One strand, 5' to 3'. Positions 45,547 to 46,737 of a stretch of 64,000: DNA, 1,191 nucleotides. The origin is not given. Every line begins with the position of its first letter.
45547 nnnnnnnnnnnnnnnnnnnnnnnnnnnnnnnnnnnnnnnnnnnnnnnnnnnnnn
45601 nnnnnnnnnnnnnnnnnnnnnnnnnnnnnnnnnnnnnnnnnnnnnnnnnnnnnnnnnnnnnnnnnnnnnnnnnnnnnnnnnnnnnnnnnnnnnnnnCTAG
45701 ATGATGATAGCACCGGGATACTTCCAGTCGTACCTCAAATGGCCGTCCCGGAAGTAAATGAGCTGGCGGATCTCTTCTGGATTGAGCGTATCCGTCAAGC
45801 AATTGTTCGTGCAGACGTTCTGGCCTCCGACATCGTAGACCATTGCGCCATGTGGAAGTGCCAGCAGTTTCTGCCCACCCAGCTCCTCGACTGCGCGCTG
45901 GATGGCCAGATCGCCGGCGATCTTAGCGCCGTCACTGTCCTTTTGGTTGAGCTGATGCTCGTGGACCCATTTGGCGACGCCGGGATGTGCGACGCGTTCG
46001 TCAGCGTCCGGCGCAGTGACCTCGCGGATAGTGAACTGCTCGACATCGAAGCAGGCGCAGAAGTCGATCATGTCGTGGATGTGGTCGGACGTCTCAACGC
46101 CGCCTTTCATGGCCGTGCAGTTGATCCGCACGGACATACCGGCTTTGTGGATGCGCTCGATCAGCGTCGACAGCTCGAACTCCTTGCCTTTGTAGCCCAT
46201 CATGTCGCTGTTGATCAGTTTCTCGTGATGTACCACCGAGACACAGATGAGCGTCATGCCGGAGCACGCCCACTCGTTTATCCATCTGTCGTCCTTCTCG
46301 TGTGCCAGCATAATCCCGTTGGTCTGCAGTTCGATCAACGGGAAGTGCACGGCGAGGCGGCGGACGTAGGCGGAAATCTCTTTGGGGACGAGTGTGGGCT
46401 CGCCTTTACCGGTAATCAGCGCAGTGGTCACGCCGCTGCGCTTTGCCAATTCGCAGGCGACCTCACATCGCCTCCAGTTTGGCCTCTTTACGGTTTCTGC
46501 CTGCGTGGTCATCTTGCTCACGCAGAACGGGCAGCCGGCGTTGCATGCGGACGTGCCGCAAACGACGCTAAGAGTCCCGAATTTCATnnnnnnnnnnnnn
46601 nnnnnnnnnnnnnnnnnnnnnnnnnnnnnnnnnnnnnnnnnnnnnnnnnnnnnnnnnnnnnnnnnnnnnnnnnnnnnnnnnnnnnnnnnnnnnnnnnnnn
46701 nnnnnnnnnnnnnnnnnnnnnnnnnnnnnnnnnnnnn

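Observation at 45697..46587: Radical-SAM enzyme of unknown specificity in a virus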

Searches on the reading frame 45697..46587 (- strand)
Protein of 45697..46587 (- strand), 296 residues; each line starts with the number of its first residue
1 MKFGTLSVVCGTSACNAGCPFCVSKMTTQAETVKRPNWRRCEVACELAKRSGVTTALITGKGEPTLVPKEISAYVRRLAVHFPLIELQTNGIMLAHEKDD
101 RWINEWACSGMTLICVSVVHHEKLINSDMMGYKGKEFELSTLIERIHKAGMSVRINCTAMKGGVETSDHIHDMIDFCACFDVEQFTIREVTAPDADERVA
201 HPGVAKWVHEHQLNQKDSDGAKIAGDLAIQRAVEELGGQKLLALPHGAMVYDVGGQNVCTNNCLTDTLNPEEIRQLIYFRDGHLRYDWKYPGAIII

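Call 4: search_protein_families(library=pfam, proteins=[window:45697-46587:-], max_evalue=1)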
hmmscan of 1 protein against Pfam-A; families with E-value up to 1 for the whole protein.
window:45697-46587:- (296 aa): 2 families
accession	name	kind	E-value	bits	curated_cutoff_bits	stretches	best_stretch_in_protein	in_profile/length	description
PF04055.27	Radical_SAM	-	2.9e-10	41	29.5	1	12-177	4-166/166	Radical SAM superfamily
PF02679.21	ComA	-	0.16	11.8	25.2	1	45-147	58-152/243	(2R)-phospho-3-sulfolactate synthase (ComA)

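Call 5: search_protein_families(library=ncbifam, proteins=[window:45697-46587:-], max_evalue=1)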
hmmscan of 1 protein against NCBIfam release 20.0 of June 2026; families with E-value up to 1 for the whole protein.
window:45697-46587:- (296 aa): 15 families
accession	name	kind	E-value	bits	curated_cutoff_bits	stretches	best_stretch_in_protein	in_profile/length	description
TIGR02666.1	moaA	equivalog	8.4e-11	41.4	284.05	1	12-180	17-183/336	GTP 3',8-cyclase MoaA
TIGR02668.1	moaA_archaeal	equivalog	2.4e-10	39.9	325.25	1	12-195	17-191/303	GTP 3',8-cyclase MoaA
NF045646.2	rSAM_Se_TrsS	equivalog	5.3e-09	35.1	490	1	12-177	93-251/441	radical SAM (seleno)protein TrsS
NF001199.0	PRK00164.2-1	equivalog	1.9e-08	33.8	231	1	12-179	19-177/308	GTP 3',8-cyclase MoaA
NF038283.1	viperin_w_prok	equivalog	5.5e-07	29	180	1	12-185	9-183/281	viperin family antiviral radical SAM protein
TIGR04317.1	W_rSAM_matur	equivalog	7e-06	25.4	380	1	12-131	11-123/349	tungsten cofactor oxidoreductase radical SAM maturase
TIGR02495.1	NrdG2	equivalog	7.1e-06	25.5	131.15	1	4-93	15-101/193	anaerobic ribonucleoside-triphosphate reductase activating protein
NF049973.1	radical_Rv1681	equivalog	1.9e-05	23.8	380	1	14-191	81-250/326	Rv1681 family radical SAM protein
TIGR04303.1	GeoRSP_rSAM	equivalog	8.2e-05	22.3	400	1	14-188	14-175/325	GeoRSP system radical SAM/SPASM protein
TIGR02109.1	PQQ_syn_pqqE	equivalog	8.7e-05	21.6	381.35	1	12-185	14-177/358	pyrroloquinoline quinone biosynthesis protein PqqE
TIGR03977.1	rSAM_pair_HxsC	equivalog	0.00019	20.4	267.9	1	11-165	31-181/292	His-Xaa-Ser system radical SAM maturase HxsC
TIGR04311.1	rSAM_Geo_metal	subfamily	0.0002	20.5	400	1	9-125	7-119/423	radical SAM/SPASM family putative metalloenzyme maturase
TIGR03963.1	rSAM_QueE_Clost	equivalog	0.0057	16.4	260.1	1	2-95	16-106/219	putative 7-carboxy-7-deazaguanine synthase QueE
TIGR04038.1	tatD_link_rSAM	subfamily_domain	0.01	15.6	129.7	1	12-100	15-106/192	TatD family nuclease-associated radical SAM protein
NF005609.0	PRK07360.1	equivalog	0.048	12.4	426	0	12-61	68-117/374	7,8-didemethyl-8-hydroxy-5-deazariboflavin synthase subunit CofH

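Call 6: search_protein_families(library=phrogs, proteins=[window:45697-46587:-], max_evalue=1)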
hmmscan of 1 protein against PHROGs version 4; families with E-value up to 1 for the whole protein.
window:45697-46587:- (296 aa): 5 families
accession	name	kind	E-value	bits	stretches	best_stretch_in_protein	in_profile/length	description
phrog_2076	-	moron, auxiliary metabolic gene and host takeover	2.5e-06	28.2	1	4-109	30-139/247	QueE-like radical SAM domain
phrog_1802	-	other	3.6e-05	23.8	1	12-117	51-162/556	radical SAM domain-containing protein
phrog_13987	-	other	0.0015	18.9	1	12-98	22-108/274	radical SAM domain-containing protein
phrog_1866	-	unknown function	0.019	16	1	92-148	36-94/126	-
phrog_2339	-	DNA, RNA and nucleotide metabolism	0.4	11.7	0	127-159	56-88/98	HTH DNA binding protein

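Call 7: search_solved_structures(query=window:45697-46587:-, max_evalue=10, show_alignments=2)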
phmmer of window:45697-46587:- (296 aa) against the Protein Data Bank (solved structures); distinct sequences matched with E-value up to 10: 4.
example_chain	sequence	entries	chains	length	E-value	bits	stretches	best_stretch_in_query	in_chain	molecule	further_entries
7tol_A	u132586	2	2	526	0.094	15.2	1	9-97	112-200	glycerol dibiphytanyl glycerol tetraether - macrocyclic archaeol synthase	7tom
5tgs_A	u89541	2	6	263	0.29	13.6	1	4-92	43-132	7-carboxy-7-deazaguanine synthase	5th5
9atz_O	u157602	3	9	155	0.58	12.6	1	81-121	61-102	Transmembrane protein gp41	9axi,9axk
8d53_B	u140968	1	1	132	0.59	12.6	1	80-121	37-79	Envelope glycoprotein gp41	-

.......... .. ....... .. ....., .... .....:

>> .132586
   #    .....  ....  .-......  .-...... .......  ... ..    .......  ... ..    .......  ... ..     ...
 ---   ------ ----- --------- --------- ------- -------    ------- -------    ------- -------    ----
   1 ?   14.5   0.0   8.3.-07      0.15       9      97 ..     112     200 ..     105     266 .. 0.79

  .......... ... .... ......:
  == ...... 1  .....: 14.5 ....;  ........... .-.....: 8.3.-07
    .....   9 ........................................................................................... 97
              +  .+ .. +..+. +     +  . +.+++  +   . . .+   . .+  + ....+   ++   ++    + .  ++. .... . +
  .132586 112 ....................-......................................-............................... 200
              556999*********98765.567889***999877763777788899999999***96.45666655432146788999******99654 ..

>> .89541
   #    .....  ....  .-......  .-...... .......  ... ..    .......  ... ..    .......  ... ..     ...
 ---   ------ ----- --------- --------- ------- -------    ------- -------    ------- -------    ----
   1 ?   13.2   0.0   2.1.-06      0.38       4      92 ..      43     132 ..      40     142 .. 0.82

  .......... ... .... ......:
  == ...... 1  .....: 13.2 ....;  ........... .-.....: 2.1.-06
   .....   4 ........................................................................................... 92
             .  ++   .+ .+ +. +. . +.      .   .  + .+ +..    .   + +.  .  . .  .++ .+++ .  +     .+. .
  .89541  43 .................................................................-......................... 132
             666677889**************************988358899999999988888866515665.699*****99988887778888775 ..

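Call 9: search_dna_similar(query=window:45697-46587:-, collection=phages, mode=protein, max_rows=30, max_evalue=0.001)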
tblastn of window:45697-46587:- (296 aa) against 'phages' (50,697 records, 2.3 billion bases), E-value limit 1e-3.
Records with a match: 2; places in all: 2; records where one place covers at least 80% of the query: 2.
Best place of each record, by identity: <60% 2.
By first word of the organism name: uncultured 2.
By host as written in the record: - 2.
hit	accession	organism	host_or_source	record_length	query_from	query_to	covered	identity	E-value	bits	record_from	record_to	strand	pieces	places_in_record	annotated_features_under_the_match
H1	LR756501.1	uncultured phage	metagenomic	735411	5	295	98%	25.2%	4e-9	63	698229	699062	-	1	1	record has no annotation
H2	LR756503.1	uncultured phage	metagenomic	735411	5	295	98%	25.2%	4e-9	63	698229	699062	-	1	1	record has no annotation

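Call 15: find_homologous_proteins(query=window:45697-46587:-, max_evalue=0.001)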
Query window:45697-46587:- (296 aa): 1125 proteins with E <= 0.001 among 2413 candidates; the best 120 are listed.
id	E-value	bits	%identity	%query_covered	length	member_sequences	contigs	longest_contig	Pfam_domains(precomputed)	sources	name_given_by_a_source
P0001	9.8e-204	693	100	100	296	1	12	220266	PF04055.28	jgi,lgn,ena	-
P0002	8.3e-129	447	66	100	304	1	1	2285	PF04055.28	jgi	jgi:molybdenum cofactor biosynthesis enzyme MoaA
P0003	3.5e-110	386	60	100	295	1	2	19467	PF04055.28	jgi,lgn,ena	-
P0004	2.6e-78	281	46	100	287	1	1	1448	PF04055.28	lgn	-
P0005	1.4e-76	276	44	100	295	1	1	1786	PF04055.28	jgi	-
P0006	2.7e-76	275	46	100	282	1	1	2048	PF04055.28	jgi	jgi:molybdenum cofactor biosynthesis enzyme MoaA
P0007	6.2e-76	274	46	100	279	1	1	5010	PF04055.28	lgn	-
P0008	4.5e-75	271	44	100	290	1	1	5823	PF04055.28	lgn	-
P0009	4.6e-75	271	45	100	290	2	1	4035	PF04055.28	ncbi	-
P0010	7.2e-75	270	46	100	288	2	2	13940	PF04055.28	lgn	-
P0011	7.6e-75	270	48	100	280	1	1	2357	PF04055.28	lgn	-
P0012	9.6e-75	270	46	100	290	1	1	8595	PF04055.28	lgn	-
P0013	1.2e-73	266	45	100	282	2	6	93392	PF04055.28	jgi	-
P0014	1.9e-73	265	45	100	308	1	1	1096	PF04055.28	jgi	jgi:molybdenum cofactor biosynthesis enzyme MoaA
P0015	3.1e-73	265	45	100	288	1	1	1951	PF04055.28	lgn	-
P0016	3.2e-73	265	47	100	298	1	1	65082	PF04055.28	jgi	jgi:molybdenum cofactor biosynthesis enzyme MoaA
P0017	3.2e-73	265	47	100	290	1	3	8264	PF04055.28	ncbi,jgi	jgi:molybdenum cofactor biosynthesis enzyme MoaA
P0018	4.2e-73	264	45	100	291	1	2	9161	PF04055.28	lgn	-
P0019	6.0e-73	264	45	100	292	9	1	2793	PF04055.28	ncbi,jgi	jgi:hypothetical protein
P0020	6.1e-73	264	46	100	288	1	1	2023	PF04055.28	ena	-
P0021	1.0e-72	263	45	100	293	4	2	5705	PF04055.28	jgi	jgi:molybdenum cofactor biosynthesis enzyme MoaA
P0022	1.3e-72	263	43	100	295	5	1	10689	PF04055.28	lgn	-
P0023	1.3e-72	263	44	100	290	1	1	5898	PF04055.28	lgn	-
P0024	3.4e-72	261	44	100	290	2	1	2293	PF04055.28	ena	-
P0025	4.5e-72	261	45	100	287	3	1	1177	PF04055.28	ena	-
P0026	5.0e-72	261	45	100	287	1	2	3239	PF04055.28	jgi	jgi:molybdenum cofactor biosynthesis enzyme MoaA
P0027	7.9e-72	260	47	100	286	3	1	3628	PF04055.28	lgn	-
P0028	8.8e-72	260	44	100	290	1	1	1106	PF04055.28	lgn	-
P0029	1.2e-71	259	44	100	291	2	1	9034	PF04055.28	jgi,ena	-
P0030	1.3e-71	259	47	100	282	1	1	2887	PF04055.28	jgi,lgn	jgi:molybdenum cofactor biosynthesis enzyme MoaA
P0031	1.3e-71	259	43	100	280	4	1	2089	PF04055.28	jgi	-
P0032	2.3e-71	259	44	100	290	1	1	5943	PF04055.28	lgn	-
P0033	2.6e-71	258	45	100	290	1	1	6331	PF04055.28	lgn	-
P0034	2.8e-71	258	45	100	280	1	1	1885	PF04055.28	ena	-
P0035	3.2e-71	258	45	100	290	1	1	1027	PF04055.28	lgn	-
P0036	3.5e-71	258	44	100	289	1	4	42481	PF04055.28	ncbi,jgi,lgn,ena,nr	ncbi:MAG: radical SAM protein [Nanoarchaeota archaeon]|nr:radical SAM protein [Nanoarchaeota archaeo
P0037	4.2e-71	258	43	100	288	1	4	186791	PF04055.28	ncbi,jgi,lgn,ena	-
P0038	4.3e-71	258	45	100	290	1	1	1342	PF04055.28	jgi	jgi:molybdenum cofactor biosynthesis enzyme MoaA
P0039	5.5e-71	257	45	100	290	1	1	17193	PF04055.28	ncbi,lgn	-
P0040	7.7e-71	257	43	100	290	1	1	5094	PF04055.28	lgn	-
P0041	8.0e-71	257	44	100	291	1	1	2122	PF04055.28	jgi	jgi:molybdenum cofactor biosynthesis enzyme MoaA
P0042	8.2e-71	257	42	100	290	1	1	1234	PF04055.28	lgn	-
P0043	9.6e-71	257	43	100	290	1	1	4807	PF04055.28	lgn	-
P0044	1.4e-70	256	44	100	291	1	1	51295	PF04055.28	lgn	-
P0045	1.4e-70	256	45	100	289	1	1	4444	PF04055.28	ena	-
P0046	1.5e-70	256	45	100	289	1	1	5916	PF04055.28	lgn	-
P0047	1.8e-70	256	42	100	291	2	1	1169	PF04055.28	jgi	-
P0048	1.9e-70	256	42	100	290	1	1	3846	PF04055.28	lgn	-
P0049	2.6e-70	255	44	100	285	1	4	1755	PF04055.28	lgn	-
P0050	2.9e-70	255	45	100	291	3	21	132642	PF04055.28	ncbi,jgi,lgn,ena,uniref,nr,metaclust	ncbi:MAG: hypothetical protein A3A28_03895 [Candidatus Sungbacteria bacterium RIFCSPLOWO2_01_FULL_47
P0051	2.9e-70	255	43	100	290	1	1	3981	PF04055.28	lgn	-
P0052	3.3e-70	255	46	100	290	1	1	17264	PF04055.28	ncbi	-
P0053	4.3e-70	254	45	100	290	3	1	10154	PF04055.28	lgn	-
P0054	4.9e-70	254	44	100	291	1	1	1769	PF04055.28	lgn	-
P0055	5.2e-70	254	41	100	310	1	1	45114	PF04055.28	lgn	-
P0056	5.4e-70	254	44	100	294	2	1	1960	PF04055.28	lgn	-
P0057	7.6e-70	254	44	100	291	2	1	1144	PF04055.28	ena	-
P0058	8.4e-70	253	43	100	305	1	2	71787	PF04055.28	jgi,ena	-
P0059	1.0e-69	253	43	100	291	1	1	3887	PF04055.28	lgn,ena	-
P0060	1.1e-69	253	45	100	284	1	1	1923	PF04055.28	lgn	-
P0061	1.1e-69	253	42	100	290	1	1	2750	PF04055.28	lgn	-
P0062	1.1e-69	253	44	100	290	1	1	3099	PF04055.28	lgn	-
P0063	1.3e-69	253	44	100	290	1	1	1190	PF04055.28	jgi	jgi:molybdenum cofactor biosynthesis enzyme MoaA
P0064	1.4e-69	253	44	100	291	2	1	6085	PF04055.28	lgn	-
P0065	1.4e-69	253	45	100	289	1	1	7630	PF04055.28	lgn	-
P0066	1.5e-69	253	41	100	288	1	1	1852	PF04055.28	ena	-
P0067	1.7e-69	252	45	100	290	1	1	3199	PF04055.28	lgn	-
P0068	1.8e-69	252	42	100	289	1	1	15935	PF04055.28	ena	-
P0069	2.0e-69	252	44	100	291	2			PF04055.28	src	-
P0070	3.8e-69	251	43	100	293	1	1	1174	PF04055.28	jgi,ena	-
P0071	3.9e-69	251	43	100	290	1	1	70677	PF04055.28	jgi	jgi:pyruvate-formate lyase-activating enzyme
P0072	4.2e-69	251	44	100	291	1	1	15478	PF04055.28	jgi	jgi:molybdenum cofactor biosynthesis enzyme MoaA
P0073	4.2e-69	251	42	100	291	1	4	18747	PF04055.28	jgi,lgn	-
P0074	4.3e-69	251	45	100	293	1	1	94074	PF04055.28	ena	-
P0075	4.6e-69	251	45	100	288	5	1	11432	PF04055.28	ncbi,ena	-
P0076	6.5e-69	251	44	100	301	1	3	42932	PF04055.28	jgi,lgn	-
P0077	6.6e-69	251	44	100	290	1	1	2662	PF04055.28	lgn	-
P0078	6.9e-69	250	44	100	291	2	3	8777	PF04055.28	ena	-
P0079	7.4e-69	250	42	100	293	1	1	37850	PF04055.28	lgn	-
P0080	7.8e-69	250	46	100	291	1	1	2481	PF04055.28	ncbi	-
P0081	7.9e-69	250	43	100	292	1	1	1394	PF04055.28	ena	-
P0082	8.5e-69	250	42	100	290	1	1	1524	PF04055.28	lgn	-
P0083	8.6e-69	250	44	100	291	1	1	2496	PF04055.28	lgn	-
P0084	9.9e-69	250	46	100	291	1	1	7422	PF04055.28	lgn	-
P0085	1.0e-68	250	45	100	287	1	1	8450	PF04055.28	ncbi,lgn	-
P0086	1.1e-68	250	44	100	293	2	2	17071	PF04055.28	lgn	-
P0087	1.2e-68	250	45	100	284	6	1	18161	PF04055.28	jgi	-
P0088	1.2e-68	250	45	100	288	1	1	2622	PF04055.28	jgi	jgi:molybdenum cofactor biosynthesis enzyme MoaA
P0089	1.3e-68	250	46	100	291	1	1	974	PF04055.28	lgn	-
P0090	1.4e-68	249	44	100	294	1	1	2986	PF04055.28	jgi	jgi:molybdenum cofactor biosynthesis enzyme MoaA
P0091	1.5e-68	249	44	100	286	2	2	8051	PF04055.28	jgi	jgi:molybdenum cofactor biosynthesis enzyme MoaA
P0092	1.6e-68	249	42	100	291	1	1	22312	PF04055.28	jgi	jgi:molybdenum cofactor biosynthesis enzyme MoaA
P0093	1.7e-68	249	42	100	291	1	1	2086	PF04055.28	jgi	jgi:molybdenum cofactor biosynthesis enzyme MoaA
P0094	1.9e-68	249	43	100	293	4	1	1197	PF04055.28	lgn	-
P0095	2.0e-68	249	42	100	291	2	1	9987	PF04055.28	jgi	jgi:molybdenum cofactor biosynthesis enzyme MoaA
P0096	2.1e-68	249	43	100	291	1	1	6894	PF04055.28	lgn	-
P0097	2.1e-68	249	43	100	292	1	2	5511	PF04055.28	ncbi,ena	-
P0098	2.4e-68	249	42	100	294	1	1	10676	PF04055.28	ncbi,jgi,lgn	ncbi:MAG: radical SAM protein [Methanomassiliicoccales archaeon]|jgi:molybdenum cofactor biosynthesi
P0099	2.5e-68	249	43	100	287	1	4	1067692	PF04055.28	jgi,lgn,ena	jgi:molybdenum cofactor biosynthesis enzyme MoaA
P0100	2.7e-68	249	44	100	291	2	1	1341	PF04055.28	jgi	jgi:molybdenum cofactor biosynthesis enzyme MoaA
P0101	2.7e-68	249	42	100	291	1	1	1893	PF04055.28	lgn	-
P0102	3.0e-68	248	44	100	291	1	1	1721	PF04055.28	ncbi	-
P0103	3.1e-68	248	45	100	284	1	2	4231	PF04055.28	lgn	-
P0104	3.3e-68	248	43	100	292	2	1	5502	PF04055.28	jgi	-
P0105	3.8e-68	248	46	100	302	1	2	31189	PF04055.28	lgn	-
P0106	4.1e-68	248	40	100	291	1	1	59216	PF04055.28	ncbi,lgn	-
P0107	4.4e-68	248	42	100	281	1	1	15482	PF04055.28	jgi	jgi:molybdenum cofactor biosynthesis enzyme MoaA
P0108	5.3e-68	248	42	100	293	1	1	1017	PF04055.28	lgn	-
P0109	5.4e-68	248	43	100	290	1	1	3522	PF04055.28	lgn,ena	-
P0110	5.7e-68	247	45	100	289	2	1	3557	PF04055.28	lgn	-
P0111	5.8e-68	247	43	100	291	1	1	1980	PF04055.28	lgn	-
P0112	5.8e-68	247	44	100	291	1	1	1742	PF04055.28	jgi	jgi:molybdenum cofactor biosynthesis enzyme MoaA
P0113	7.5e-68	247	42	100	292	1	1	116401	PF04055.28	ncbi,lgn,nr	ncbi:MAG: radical SAM protein [Elusimicrobia bacterium]|nr:radical SAM protein [Elusimicrobiota bact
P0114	7.5e-68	247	41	100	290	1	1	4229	PF04055.28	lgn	-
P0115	7.5e-68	247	45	100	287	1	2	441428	PF04055.28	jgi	jgi:MoaA/NifB/PqqE/SkfB family radical SAM enzyme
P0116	8.2e-68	247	44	100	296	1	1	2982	PF04055.28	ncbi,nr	ncbi:radical SAM protein [Candidatus Jorgensenbacteria bacterium]|nr:radical SAM protein [Candidatus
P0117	8.6e-68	247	43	100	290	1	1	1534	PF04055.28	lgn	-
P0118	8.8e-68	247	43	100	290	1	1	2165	PF04055.28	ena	-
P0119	9.2e-68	247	44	100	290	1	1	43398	PF04055.28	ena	-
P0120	9.2e-68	247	44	100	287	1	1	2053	PF04055.28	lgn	-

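Call 17: find_encoding_contigs(protein=P0001, flank=10000, max_places=4)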
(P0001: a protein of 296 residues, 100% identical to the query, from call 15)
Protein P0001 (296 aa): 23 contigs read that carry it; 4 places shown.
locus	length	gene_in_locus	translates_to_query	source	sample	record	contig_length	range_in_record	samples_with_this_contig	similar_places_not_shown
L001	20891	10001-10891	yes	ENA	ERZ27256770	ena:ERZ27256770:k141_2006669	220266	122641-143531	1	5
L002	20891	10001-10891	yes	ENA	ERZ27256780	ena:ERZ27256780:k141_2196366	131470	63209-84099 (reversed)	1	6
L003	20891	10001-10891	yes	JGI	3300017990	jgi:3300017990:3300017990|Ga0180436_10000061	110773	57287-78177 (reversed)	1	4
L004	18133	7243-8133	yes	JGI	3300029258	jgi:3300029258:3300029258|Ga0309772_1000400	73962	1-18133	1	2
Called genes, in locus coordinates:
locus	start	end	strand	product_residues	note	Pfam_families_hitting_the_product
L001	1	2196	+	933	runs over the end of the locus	-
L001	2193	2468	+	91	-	-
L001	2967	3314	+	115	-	-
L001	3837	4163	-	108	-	-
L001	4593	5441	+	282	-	-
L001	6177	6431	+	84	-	-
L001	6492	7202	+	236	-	PF17338:GP88, PF23872:DUF7227 (faint)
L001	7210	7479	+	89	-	-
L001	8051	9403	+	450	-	-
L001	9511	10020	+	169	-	PF10518:TAT_signal (faint)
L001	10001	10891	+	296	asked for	PF04055:Radical_SAM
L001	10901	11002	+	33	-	-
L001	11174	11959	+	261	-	PF25283:DUF7873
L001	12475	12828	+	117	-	-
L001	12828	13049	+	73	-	-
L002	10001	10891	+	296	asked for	PF04055:Radical_SAM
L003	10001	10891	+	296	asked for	PF04055:Radical_SAM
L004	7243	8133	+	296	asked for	PF04055:Radical_SAM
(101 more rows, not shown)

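Call 18: find_encoding_contigs(protein=P0050, flank=8000, max_places=4)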
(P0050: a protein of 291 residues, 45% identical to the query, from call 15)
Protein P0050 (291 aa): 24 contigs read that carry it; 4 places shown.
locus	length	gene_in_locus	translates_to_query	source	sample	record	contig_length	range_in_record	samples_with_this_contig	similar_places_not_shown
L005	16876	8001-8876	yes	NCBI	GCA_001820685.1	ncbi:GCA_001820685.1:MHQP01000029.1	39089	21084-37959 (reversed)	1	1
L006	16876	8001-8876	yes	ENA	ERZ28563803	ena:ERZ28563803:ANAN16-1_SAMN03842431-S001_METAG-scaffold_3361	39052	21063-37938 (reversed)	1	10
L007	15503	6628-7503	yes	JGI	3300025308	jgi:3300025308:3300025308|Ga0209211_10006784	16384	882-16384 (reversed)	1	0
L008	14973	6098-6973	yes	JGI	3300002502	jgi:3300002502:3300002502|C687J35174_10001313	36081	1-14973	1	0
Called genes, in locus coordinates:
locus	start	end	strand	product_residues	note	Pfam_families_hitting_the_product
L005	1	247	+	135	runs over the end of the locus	-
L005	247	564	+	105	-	-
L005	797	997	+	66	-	-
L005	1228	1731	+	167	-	-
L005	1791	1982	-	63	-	-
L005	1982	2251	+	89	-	-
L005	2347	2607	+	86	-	PF15919:HicB_lk_antitox, PF21748:UPF0150 (weak)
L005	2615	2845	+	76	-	PF07927:HicA_toxin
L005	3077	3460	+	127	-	-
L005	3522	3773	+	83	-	-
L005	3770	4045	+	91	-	PF05016:ParE_toxin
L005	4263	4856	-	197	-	-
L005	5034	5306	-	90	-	PF05016:ParE_toxin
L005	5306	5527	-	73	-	-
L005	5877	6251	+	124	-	-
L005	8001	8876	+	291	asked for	PF04055:Radical_SAM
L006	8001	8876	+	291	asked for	PF04055:Radical_SAM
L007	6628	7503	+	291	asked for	PF04055:Radical_SAM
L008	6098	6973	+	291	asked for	PF04055:Radical_SAM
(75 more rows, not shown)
